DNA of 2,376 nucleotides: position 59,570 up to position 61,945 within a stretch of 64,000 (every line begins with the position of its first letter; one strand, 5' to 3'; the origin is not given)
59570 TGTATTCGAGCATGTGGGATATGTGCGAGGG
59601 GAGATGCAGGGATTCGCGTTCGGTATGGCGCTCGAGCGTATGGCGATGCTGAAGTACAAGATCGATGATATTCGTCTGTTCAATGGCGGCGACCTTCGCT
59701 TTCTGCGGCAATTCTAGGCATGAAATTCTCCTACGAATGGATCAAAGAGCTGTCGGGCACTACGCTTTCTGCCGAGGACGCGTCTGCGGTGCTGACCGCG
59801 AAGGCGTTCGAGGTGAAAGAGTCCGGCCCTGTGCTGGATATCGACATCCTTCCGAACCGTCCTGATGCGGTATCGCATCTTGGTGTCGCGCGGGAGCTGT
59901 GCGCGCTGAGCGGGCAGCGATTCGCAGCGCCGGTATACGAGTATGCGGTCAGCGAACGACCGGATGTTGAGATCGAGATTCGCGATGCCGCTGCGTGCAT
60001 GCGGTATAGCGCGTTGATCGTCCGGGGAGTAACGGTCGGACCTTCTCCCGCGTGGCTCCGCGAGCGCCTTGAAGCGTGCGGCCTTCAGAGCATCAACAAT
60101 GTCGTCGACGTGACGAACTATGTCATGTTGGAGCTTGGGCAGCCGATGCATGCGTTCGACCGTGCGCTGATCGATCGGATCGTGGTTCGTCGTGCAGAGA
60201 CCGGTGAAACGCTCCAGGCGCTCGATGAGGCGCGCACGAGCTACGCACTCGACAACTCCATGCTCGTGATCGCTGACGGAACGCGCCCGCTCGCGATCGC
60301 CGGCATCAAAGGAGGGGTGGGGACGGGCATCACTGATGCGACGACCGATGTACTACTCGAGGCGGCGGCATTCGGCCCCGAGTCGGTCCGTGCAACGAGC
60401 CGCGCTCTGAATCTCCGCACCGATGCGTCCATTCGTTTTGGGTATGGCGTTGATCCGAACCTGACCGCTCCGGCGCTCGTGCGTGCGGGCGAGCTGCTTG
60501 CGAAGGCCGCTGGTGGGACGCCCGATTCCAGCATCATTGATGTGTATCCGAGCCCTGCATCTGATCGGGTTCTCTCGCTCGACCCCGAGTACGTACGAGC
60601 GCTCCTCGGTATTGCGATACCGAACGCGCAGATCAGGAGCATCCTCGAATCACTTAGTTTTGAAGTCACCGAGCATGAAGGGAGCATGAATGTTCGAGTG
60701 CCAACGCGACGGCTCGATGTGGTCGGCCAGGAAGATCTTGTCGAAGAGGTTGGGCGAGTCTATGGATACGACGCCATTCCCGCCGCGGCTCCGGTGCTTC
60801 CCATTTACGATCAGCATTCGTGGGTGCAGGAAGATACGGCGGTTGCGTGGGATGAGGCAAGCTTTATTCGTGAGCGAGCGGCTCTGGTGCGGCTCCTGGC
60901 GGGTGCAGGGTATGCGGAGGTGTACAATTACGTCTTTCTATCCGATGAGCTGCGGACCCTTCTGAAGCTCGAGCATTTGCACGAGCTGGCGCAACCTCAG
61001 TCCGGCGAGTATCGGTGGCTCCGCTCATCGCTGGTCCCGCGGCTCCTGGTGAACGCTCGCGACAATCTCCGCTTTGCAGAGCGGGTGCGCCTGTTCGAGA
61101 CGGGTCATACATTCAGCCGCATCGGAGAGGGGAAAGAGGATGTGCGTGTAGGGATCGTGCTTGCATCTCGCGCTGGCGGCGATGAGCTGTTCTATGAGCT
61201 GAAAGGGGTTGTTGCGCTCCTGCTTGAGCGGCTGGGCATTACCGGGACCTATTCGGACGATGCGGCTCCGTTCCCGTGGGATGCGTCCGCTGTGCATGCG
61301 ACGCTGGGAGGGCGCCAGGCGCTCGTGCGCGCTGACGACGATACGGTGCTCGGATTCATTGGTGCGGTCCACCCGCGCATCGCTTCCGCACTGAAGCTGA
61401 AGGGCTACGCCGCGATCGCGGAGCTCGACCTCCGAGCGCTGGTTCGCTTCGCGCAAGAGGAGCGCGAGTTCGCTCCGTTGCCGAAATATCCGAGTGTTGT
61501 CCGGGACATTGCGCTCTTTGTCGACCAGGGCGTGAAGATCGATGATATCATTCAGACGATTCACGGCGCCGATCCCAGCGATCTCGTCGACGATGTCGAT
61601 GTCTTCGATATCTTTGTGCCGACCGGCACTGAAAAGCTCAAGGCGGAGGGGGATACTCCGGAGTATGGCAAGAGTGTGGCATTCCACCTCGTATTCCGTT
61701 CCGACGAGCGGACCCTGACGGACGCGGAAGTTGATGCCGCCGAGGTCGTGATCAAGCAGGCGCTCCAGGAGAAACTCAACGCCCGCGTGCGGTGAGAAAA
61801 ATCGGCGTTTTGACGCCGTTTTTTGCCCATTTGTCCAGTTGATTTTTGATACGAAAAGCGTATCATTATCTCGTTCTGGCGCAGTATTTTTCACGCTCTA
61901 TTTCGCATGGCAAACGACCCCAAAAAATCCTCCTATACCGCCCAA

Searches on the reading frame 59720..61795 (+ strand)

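Call 87: search_protein_families(library=pfam, proteins=[window:59720-61795:+], max_evalue=0.00001)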
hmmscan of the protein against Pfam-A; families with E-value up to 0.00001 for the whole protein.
window:59720-61795:+ (691 aa): 4 families
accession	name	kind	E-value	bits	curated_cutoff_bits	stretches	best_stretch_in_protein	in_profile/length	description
PF03483.22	B3_4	-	6.7e-61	205.3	29.3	1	92-265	1-174/174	B3/4 domain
PF17759.6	tRNA_synthFbeta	-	4.1e-31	108.5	22.4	1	386-571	22-214/214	Phenylalanyl tRNA synthetase beta chain CLM domain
PF03484.21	B5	-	7.2e-26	90.6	28.6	1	286-350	2-67/67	tRNA synthetase B5 domain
PF03147.19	FDX-ACB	-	2.4e-20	73.2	31.1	1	588-691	1-94/94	Ferredoxin-fold anticodon binding domain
